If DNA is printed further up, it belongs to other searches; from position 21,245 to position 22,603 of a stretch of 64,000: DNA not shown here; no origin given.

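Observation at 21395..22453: Archaeal CDIN1 (C15orf41)-like HTH + PD-(D/E)xK nuclease with poly-Arg N-terminus, downstream of bacterial-type leuS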

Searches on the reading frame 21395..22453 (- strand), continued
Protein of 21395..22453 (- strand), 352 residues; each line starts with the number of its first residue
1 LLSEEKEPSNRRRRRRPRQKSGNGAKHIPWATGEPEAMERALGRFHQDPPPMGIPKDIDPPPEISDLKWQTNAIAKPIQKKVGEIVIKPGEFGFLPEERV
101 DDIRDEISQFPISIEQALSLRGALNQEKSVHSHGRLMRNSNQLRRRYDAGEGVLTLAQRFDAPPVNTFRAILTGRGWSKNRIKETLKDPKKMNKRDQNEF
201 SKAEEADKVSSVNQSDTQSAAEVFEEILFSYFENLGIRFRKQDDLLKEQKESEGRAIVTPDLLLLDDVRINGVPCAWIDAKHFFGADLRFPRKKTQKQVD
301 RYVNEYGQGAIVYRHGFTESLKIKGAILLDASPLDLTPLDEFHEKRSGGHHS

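Call 42: find_encoding_contigs(protein=P0419, flank=7000, max_places=3)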
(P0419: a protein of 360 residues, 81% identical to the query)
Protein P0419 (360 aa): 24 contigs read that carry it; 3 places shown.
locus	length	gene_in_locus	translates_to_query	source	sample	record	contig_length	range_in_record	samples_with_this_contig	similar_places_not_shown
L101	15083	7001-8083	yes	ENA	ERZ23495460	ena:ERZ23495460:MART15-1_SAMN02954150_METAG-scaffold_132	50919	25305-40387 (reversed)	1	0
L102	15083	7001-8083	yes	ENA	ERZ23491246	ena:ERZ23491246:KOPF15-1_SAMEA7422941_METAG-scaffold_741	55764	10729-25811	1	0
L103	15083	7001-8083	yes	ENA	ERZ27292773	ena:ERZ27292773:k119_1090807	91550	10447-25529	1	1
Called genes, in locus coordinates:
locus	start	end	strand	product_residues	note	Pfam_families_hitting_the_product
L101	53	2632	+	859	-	PF12690:BsuPI (faint), PF01022:HTH_5 (faint), PF01047:MarR (faint), PF12802:MarR_2 (faint), PF12840:HTH_20 (faint), PF13412:HTH_24 (faint), PF24266:HTH_HVO_0163_N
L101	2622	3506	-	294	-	PF00288:GHMP_kinases_N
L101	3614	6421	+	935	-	PF00133:tRNA-synt_1, PF01406:tRNA-synt_1e (faint), PF09334:tRNA-synt_1g, PF13603:tRNA-synt_1_2, PF00133:tRNA-synt_1, PF08264:Anticodon_1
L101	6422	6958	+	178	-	-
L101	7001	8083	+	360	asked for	PF14811:TPD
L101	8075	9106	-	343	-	PF00288:GHMP_kinases_N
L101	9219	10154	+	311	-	PF02749:QRPTase_N, PF01729:QRPTase_C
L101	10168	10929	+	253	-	PF02006:PPS_PS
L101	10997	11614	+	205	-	-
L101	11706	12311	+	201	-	-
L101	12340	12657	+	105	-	-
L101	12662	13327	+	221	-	-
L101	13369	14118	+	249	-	PF00483:NTP_transferase, PF12804:NTP_transf_3 (weak)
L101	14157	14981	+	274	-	PF03721:UDPG_MGDP_dh_N, PF00984:UDPG_MGDP_dh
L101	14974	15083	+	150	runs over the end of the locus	PF04138:GtrA_DPMS_TM (weak)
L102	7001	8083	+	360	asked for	PF14811:TPD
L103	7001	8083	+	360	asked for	PF14811:TPD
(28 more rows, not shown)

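Call 43: find_encoding_contigs(protein=P0466, flank=7000, max_places=2)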
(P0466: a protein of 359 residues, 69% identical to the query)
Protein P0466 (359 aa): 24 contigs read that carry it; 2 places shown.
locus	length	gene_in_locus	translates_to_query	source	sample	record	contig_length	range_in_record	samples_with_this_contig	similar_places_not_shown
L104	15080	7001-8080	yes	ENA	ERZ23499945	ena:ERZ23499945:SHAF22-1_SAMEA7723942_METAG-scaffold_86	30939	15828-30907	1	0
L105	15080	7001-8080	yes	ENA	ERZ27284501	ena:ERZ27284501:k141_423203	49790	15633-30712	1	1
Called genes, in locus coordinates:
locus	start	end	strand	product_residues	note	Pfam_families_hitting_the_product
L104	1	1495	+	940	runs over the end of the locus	PF00133:tRNA-synt_1, PF01406:tRNA-synt_1e (faint), PF09334:tRNA-synt_1g, PF13603:tRNA-synt_1_2, PF00133:tRNA-synt_1, PF08264:Anticodon_1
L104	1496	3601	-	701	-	PF02412:TSP_3 (faint)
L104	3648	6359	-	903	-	PF02412:TSP_3 (weak)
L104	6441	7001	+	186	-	-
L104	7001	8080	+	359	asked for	PF14811:TPD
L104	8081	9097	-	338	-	PF00288:GHMP_kinases_N (weak)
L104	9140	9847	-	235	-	-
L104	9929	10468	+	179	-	PF00578:AhpC-TSA, PF08534:Redoxin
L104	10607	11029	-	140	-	PF13412:HTH_24, PF08279:HTH_11 (faint), PF12840:HTH_20 (weak), PF13404:HTH_AsnC-type, PF01037:AsnC_trans_reg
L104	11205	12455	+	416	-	PF03952:Enolase_N, PF00113:Enolase_C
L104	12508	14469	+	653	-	PF02469:Fasciclin, PF00127:Copper-bind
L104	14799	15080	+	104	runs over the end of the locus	?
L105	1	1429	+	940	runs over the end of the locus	PF00133:tRNA-synt_1, PF01406:tRNA-synt_1e (faint), PF09334:tRNA-synt_1g, PF13603:tRNA-synt_1_2, PF00133:tRNA-synt_1, PF08264:Anticodon_1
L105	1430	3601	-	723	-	PF02412:TSP_3 (faint)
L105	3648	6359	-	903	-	PF02412:TSP_3 (weak)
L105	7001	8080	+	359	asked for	PF14811:TPD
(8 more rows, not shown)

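Call 45: predict_structure(alignment_id=A5)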
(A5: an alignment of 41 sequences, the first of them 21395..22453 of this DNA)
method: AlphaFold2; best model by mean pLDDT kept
length: 352 residues; sequences in the alignment: 41
mean_pLDDT: 88.7   pTM: 0.83
mean pLDDT of the five models: 88.7, 88.2, 87.7, 87.6, 87.1
residues with pLDDT >= 90: 266; 70-90: 42; 50-70: 24; < 50: 20
segments of 3 or more residues with pLDDT < 50: 1-6, 21-28, 350-352
pLDDT, mean of each block of 10 residues (from residue 1): 48 57 47 87 95 92 96 96 95 90 97 95 91 94 98 96 94 96 90 95 79 73 96 97 91 84 98 97 94 94 96 97 96 95 77 34
secondary structure, 60 per line:
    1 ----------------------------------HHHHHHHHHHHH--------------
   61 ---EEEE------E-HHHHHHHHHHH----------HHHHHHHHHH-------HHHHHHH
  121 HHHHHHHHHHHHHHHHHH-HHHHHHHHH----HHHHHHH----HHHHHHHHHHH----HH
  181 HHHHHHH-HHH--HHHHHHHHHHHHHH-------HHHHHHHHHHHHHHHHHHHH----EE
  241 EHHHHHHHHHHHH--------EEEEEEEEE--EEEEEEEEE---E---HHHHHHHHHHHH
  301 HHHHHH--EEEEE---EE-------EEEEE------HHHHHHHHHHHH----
elements in order: H35-46 E64-67 H76-86 H97-106 H114-138 H140-148 H153-159 H164-174 H179-187 H194-207 H215-234 E239-241 H242-253 E262-270 E273-281 H289-306 E309-313 E326-330 H337-348

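Call 50: fold_search(model_id=the predicted structure, library=pdb)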
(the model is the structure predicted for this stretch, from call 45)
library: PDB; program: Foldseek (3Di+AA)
matches with E <= 10: 79; with E <= 0.001: 0
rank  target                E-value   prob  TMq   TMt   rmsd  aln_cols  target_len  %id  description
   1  3bm3_A                1.3e-01  0.38  0.18  0.23  13.0       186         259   11  Restriction endonuclease PspGI-substrate DNA complex (released 2008-09-16)
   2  6m9g_B                2.4e-01  0.12  0.19  0.24  17.9       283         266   12  BbvCI B2 dimer with Ta6Br14 clusters (released 2018-11-14)
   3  6p4o_D                1.5e+00  0.15  0.18  0.14  14.6       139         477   10  Complex of XPB helicase with Bax1 endonuclease from Sulfurisphaera tokodaii at 3.15 Angstroms resolution (released 2020-06-03)
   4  6kxu_B                1.7e+00  0.05  0.12  0.09  11.3       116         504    7  BON1 (released 2020-09-16)
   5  2wns_B                2.1e+00  0.05  0.15  0.23  12.8       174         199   11  Human Orotate phosphoribosyltransferase (OPRTase) domain of Uridine 5' -monophosphate synthase (UMPS) in complex with  (released 2009-08-11)
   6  4u6n                  2.5e+00  0.04  0.12  0.18   8.1       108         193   12  Crystal structure of Escherichia coli DiaA (released 2014-08-06)
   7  3zh9                  2.7e+00  0.08  0.12  0.12  14.9       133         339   14  Bacillus subtilis DNA clamp loader delta protein (YqeN) (released 2013-04-03)
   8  6kxu_A                2.7e+00  0.04  0.12  0.08   9.8       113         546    7  BON1 (released 2020-09-16)
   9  3dde_A                2.7e+00  0.01  0.10  0.13  17.2       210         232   16  Crystal structure of a domain of unknown function with a heme oxygenase-like fold (sden_3740) from shewanella denitrif (released 2008-06-24)
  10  3wgh_A                2.8e+00  0.02  0.12  0.18  17.8       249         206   12  Crystal structure of RSP in complex with beta-NADH (released 2014-08-13)
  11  1h4x_A                3.2e+00  0.03  0.07  0.20  13.9        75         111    8  Structure of the Bacillus Cell Fate Determinant SpoIIAA in the Phosphorylated Form (released 2001-07-06)
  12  9rt4_C1               3.4e+00  0.08  0.15  0.19   7.6       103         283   11  NetF - ANTXR2 local refinement focused (released 2026-02-18)
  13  9m2w_b                3.4e+00  0.05  0.12  0.20   4.6        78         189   13  The cryo-EM structure of 26S proteasome-Midnolin complex in the MD state (released 2025-09-10)
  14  8x5f_A                3.6e+00  0.02  0.11  0.07  21.7       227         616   14  human XPR1 in complex with InsP6 (released 2024-07-03)
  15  6s4c                  4.1e+00  0.02  0.11  0.18   9.4       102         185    8  Crystal Structure of the vWFA2 subdomain of type VII collagen (released 2020-02-19)
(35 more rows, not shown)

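Call 52: search_protein_families(library=pfam, proteins=[L101:6422-6958:+, L104:6441-7001:+], max_evalue=1)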
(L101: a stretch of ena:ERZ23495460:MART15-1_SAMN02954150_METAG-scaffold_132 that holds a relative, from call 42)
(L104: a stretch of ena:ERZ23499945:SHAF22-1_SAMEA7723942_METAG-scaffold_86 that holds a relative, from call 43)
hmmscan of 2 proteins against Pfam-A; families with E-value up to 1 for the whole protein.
L101:6422-6958:+ (178 aa): 0 families

L104:6441-7001:+ (186 aa): 0 families

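Call 60: fold_search(model_id=the predicted structure, library=viral)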
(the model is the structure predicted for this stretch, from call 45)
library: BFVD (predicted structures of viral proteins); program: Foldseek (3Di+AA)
matches with E <= 10: 179; with E <= 0.001: 3
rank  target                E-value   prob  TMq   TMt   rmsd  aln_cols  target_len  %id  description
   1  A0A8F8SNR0            6.6e-25  1.00  0.72  0.83   2.2       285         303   29  (no name in the UniProt tables at hand)
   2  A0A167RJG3            4.4e-13  1.00  0.56  0.71   4.8       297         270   18  TPD domain-containing protein [Powai lake megavirus]
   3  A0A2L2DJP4            9.1e-09  1.00  0.35  0.56   8.7       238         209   20  CDAN1-interacting nuclease 1 [Acanthamoeba polyphaga mimivirus]
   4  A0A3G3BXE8            1.0e-02  0.47  0.18  0.21  28.1       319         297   12  (no name in the UniProt tables at hand)
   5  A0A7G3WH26            3.6e-02  0.93  0.23  0.45  12.0       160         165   14  Putative endodeoxyribonuclease I [Arthronema virus TR020]
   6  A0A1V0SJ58            3.8e-02  0.90  0.23  0.08   8.1       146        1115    9  Superfamily II helicase [Klosneuvirus KNV1]
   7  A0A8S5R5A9            4.0e-02  0.38  0.23  0.26  15.0       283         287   12  Putative nuclease of the RecB family [Ackermannviridae sp. ctaCq7]
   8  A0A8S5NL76            1.3e-01  0.75  0.17  0.43   5.2        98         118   18  Nuclease [Siphoviridae sp. ctFbs2]
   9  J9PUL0                1.4e-01  0.41  0.20  0.27   7.4       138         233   12  Uncharacterized protein [Bacillus phage BCD7]
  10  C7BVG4                1.4e-01  0.25  0.20  0.28  10.0       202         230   10  Hypothetical cyanophage protein [Synechococcus phage S-RSM4]
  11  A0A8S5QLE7            1.6e-01  0.09  0.15  0.19  61.2       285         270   16  Restriction endonuclease [Siphoviridae sp. ctVCm11]
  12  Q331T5                2.1e-01  0.60  0.22  0.34   5.6       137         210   14  (no name in the UniProt tables at hand)
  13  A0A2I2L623            2.6e-01  0.30  0.24  0.30  17.3       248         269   10  Mrr-like domain-containing protein [Orpheovirus IHUMI-LCC2]
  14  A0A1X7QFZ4            3.4e-01  0.44  0.25  0.13   7.3       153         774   12  (no name in the UniProt tables at hand)
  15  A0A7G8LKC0            4.0e-01  0.11  0.20  0.27  14.7       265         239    9  (no name in the UniProt tables at hand)
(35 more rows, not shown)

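Call 65: search_protein_families(library=pfam, proteins=[L001:5575-5940:+], max_evalue=0.01)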
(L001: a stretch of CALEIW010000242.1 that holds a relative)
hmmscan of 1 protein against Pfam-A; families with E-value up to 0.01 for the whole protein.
L001:5575-5940:+ (121 aa): 1 family
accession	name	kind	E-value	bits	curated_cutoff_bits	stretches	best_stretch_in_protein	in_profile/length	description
PF04134.17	DCC1-like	-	5.1e-21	76.5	27.8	1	10-118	1-111/113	DCC1-like thiol-disulfide oxidoreductase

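Call 67: list_cluster_members(proteins=[P0123, P0127, P0134, P0148, P0129, P0130, P0132, P0139, P0147, P0175])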
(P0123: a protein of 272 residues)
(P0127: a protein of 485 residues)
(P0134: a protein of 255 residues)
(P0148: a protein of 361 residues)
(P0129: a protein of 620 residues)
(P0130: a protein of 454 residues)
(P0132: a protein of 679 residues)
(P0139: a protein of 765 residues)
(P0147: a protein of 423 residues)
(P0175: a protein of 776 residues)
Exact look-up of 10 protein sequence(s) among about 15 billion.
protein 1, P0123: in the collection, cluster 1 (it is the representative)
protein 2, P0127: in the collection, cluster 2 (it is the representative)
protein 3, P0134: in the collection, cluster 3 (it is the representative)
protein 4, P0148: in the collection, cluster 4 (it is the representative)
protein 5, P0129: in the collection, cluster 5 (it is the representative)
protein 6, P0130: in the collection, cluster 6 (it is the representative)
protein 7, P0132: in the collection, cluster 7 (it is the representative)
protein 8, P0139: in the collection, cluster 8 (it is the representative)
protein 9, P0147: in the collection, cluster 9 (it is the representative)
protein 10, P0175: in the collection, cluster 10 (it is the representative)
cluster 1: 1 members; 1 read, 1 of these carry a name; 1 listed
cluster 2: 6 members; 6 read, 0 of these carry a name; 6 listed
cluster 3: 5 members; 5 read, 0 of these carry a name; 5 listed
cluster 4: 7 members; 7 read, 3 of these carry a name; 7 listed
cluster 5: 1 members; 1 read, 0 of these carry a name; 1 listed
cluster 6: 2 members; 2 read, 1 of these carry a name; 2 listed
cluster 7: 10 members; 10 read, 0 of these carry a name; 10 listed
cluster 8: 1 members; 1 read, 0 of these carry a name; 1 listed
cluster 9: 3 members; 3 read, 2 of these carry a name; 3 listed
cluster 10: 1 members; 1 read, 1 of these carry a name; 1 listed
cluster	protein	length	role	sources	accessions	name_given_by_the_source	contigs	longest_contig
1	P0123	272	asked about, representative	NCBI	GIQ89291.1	protein of unknown function with TPD sequence-motif, partial [Kipferlia bialata]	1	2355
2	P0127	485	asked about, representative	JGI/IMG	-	-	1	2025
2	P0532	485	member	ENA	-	-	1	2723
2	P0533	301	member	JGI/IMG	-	-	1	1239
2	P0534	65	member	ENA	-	-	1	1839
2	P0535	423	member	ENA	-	-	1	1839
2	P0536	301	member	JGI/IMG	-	-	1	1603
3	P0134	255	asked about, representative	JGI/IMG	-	-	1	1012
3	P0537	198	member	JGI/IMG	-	-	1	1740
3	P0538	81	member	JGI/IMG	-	-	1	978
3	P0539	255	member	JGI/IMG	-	-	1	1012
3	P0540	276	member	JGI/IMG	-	-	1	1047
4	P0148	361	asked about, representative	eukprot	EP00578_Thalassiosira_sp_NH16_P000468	CAMPEP_0181130008 /NCGR_PEP_ID=MMETSP1071-20121207/29628_1 /TAXON_ID=35127 ...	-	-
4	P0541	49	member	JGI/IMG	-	hypothetical protein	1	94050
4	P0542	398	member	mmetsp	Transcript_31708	Transcript_31708/g.76779 ORF Transcript_31708/g.76779 Transcript_31708/m.76779 ...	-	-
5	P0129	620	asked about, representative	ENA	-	-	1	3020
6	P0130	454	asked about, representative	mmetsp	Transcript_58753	Transcript_58753/g.70700 ORF Transcript_58753/g.70700 Transcript_58753/m.70700 ...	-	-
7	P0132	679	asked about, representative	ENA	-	-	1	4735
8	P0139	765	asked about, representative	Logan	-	-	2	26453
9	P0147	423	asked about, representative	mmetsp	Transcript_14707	Transcript_14707/g.23961 ORF Transcript_14707/g.23961 Transcript_14707/m.23961 ...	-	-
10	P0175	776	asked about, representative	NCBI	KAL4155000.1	hypothetical protein PRNP1_007114 [Phytophthora ramorum]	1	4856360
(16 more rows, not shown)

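Call 68: search_protein_families(library=padloc, proteins=[window:21395-22453:-], max_evalue=0.01)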
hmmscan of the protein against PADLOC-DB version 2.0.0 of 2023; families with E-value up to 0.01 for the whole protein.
window:21395-22453:- (352 aa): 0 families

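Call 75: find_related_loci(query=P0121, collection=viral_contigs, flank=10000)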
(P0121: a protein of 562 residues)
Query P0121 (562 aa) in viral_contigs; peptide patterns used: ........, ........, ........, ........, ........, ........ (x = any residue, [..] = any of these).
2 stretches matched a pattern, but none encodes a relative of the query by tblastn (E <= 1e-3).
